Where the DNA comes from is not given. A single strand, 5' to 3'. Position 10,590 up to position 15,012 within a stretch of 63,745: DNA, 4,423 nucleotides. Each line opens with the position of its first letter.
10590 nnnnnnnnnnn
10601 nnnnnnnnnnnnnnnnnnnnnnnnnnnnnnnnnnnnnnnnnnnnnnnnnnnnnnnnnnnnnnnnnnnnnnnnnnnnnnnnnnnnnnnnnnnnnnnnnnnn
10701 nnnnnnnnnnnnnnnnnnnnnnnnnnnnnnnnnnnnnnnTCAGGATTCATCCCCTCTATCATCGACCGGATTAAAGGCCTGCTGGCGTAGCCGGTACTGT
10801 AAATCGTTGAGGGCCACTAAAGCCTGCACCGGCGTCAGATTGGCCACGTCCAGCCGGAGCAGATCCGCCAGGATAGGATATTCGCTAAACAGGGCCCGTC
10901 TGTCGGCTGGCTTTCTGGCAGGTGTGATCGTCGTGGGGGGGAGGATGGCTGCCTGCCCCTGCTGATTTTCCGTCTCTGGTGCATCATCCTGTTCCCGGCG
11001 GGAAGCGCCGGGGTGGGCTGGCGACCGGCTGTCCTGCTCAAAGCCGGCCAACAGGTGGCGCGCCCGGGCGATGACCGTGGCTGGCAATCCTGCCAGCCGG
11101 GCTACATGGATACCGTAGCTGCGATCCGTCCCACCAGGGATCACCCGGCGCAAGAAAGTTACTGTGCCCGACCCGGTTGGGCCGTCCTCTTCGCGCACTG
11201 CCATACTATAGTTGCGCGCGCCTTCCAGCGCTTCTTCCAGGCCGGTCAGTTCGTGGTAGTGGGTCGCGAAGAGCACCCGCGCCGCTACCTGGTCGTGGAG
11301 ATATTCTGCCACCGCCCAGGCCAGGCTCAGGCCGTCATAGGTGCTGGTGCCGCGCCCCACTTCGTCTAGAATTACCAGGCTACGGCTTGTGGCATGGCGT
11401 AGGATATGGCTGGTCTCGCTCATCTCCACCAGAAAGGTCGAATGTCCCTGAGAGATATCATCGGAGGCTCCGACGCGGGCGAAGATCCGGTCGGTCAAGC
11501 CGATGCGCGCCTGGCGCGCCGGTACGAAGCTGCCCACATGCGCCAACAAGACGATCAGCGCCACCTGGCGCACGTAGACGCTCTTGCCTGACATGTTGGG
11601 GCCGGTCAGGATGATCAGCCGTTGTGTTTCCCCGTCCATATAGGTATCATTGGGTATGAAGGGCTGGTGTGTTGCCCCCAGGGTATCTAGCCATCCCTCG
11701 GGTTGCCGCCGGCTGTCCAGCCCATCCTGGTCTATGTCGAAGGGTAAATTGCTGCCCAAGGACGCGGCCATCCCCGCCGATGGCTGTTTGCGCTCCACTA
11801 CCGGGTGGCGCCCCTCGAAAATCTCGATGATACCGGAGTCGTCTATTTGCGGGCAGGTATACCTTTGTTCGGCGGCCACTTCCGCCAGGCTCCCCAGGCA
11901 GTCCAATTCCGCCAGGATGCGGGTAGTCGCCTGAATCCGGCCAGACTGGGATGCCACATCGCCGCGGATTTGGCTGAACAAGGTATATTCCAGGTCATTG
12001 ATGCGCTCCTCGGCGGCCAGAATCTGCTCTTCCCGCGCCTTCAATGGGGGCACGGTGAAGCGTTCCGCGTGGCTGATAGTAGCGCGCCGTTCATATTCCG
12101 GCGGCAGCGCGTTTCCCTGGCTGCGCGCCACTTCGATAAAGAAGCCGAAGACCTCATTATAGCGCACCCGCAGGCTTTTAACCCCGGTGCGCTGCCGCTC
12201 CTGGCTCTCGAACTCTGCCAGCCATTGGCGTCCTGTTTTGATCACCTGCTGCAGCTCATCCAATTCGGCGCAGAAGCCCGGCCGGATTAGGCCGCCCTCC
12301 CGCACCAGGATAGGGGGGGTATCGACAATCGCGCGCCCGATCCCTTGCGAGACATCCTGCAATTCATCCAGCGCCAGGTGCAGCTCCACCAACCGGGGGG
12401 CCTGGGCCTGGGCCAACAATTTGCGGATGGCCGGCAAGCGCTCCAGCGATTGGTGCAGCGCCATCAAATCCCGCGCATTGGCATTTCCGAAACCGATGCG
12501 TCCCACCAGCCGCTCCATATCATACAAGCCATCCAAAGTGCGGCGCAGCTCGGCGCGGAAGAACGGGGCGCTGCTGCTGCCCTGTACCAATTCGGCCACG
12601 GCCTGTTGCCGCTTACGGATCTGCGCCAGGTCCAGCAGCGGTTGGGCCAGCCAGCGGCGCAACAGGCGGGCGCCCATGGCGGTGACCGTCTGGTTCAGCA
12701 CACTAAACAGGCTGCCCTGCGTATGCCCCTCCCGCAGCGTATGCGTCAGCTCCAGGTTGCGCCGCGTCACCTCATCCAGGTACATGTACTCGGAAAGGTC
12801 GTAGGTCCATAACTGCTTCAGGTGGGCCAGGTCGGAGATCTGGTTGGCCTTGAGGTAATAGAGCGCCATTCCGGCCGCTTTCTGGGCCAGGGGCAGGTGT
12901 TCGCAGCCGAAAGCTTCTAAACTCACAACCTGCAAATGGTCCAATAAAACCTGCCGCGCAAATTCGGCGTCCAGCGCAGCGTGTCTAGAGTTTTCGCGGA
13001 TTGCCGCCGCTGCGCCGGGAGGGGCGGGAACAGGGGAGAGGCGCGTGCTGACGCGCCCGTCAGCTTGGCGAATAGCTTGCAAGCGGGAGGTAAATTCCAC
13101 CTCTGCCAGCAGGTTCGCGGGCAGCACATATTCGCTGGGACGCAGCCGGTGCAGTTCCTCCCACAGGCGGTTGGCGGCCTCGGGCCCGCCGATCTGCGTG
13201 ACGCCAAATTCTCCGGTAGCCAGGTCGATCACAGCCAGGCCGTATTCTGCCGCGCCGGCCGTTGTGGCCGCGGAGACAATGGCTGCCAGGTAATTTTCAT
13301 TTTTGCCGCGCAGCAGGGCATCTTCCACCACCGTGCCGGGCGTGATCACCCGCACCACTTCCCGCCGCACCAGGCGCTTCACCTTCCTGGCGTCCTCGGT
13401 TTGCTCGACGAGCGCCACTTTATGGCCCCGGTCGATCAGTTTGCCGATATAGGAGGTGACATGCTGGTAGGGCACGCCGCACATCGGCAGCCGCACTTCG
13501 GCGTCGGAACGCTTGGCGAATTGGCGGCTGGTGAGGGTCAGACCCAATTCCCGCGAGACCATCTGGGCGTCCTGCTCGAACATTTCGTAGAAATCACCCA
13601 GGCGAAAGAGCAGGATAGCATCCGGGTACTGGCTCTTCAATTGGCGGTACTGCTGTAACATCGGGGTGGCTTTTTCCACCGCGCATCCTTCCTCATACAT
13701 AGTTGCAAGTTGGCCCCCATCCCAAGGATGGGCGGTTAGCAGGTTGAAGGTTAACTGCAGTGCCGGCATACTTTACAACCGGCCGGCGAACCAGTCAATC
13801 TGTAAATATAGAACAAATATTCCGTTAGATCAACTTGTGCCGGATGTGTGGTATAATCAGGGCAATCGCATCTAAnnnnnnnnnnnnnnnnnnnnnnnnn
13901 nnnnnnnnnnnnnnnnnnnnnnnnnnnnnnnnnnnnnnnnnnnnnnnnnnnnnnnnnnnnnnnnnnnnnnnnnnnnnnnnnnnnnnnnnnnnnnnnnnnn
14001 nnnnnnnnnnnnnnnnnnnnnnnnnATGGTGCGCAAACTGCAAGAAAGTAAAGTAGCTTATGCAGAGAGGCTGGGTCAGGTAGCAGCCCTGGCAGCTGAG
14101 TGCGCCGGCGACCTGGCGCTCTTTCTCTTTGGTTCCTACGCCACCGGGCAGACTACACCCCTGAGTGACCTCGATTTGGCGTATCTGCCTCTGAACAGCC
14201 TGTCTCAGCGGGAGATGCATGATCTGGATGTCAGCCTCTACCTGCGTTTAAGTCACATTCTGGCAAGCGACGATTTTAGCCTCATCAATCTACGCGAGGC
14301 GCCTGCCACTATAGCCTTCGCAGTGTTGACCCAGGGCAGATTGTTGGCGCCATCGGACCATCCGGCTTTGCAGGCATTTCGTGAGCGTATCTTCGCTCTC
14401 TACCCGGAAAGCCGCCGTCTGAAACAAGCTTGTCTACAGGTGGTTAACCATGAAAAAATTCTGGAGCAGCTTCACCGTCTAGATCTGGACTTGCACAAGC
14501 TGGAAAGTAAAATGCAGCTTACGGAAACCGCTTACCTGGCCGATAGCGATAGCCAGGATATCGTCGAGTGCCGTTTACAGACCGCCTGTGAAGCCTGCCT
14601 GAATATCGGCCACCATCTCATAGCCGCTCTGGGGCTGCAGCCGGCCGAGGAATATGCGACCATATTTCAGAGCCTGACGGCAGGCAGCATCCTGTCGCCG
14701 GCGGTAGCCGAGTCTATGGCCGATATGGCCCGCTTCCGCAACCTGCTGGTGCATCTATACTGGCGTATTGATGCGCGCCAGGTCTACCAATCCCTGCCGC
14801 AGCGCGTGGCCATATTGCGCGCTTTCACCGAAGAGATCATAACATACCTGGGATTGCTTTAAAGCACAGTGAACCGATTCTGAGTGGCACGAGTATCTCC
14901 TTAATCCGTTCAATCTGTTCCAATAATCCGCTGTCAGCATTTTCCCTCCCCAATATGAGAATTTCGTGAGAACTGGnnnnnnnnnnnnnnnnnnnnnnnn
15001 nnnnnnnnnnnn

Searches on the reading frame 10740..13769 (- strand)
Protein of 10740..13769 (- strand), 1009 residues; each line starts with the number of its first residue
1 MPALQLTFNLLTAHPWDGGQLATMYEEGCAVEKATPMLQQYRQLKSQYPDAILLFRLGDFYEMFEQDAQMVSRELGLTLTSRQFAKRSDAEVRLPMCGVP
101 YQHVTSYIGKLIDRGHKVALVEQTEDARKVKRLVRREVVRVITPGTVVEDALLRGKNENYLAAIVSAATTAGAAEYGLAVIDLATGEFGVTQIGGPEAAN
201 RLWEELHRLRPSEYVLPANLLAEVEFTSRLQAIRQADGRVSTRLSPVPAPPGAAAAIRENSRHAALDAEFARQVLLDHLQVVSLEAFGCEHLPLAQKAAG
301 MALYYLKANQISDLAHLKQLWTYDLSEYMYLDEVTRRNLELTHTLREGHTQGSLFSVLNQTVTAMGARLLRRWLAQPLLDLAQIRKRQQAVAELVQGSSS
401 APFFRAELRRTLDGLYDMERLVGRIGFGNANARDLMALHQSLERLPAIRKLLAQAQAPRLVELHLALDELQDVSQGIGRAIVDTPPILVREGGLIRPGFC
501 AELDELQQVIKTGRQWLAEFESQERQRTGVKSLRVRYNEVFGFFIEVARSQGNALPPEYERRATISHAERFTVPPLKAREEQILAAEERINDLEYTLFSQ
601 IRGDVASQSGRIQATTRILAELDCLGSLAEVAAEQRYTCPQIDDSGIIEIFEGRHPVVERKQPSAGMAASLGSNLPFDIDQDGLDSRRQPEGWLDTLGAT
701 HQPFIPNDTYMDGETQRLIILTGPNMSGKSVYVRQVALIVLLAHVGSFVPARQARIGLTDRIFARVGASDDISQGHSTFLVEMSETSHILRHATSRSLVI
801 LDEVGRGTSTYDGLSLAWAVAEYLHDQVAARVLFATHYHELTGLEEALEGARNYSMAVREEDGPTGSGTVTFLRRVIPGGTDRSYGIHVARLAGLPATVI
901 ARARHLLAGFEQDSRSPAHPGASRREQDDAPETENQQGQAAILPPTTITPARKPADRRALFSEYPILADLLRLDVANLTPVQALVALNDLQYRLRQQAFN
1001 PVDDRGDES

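Call 19: search_protein_families(library=pfam, proteins=[window:10740-13769:-], max_evalue=0.001)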
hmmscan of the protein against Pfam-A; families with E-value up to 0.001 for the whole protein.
window:10740-13769:- (1009 aa): 5 families
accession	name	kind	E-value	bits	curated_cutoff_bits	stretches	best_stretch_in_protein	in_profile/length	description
PF00488.27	MutS_V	-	3.5e-80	268.9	30.2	1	719-909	1-186/188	MutS domain V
PF05192.23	MutS_III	-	1.1e-54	186.2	34.1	1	335-629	2-194/194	MutS domain III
PF01624.25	MutS_I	-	1.5e-41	141.6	20.6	1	35-150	1-112/113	MutS domain I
PF05190.23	MutS_IV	-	1.3e-25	89.9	22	1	498-589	1-92/92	MutS family domain IV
PF05188.22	MutS_II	-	2.1e-17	64.2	25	1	159-318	1-133/133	MutS domain II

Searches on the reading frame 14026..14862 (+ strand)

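Call 19: search_protein_families(library=pfam, proteins=[window:14026-14862:+], max_evalue=0.001)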
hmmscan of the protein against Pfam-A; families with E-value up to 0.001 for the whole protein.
window:14026-14862:+ (278 aa): 3 families
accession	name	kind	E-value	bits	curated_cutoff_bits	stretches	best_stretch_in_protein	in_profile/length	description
PF01934.22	HepT-like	-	3.8e-25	88.4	23.5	1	156-271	5-120/120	Ribonuclease HepT-like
PF18765.7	Polbeta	-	6.2e-13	49.2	26.9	1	31-111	15-91/93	Polymerase beta, Nucleotidyltransferase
PF01909.29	NTP_transf_2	-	1.6e-05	25.6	21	1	29-52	14-37/93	Nucleotidyltransferase domain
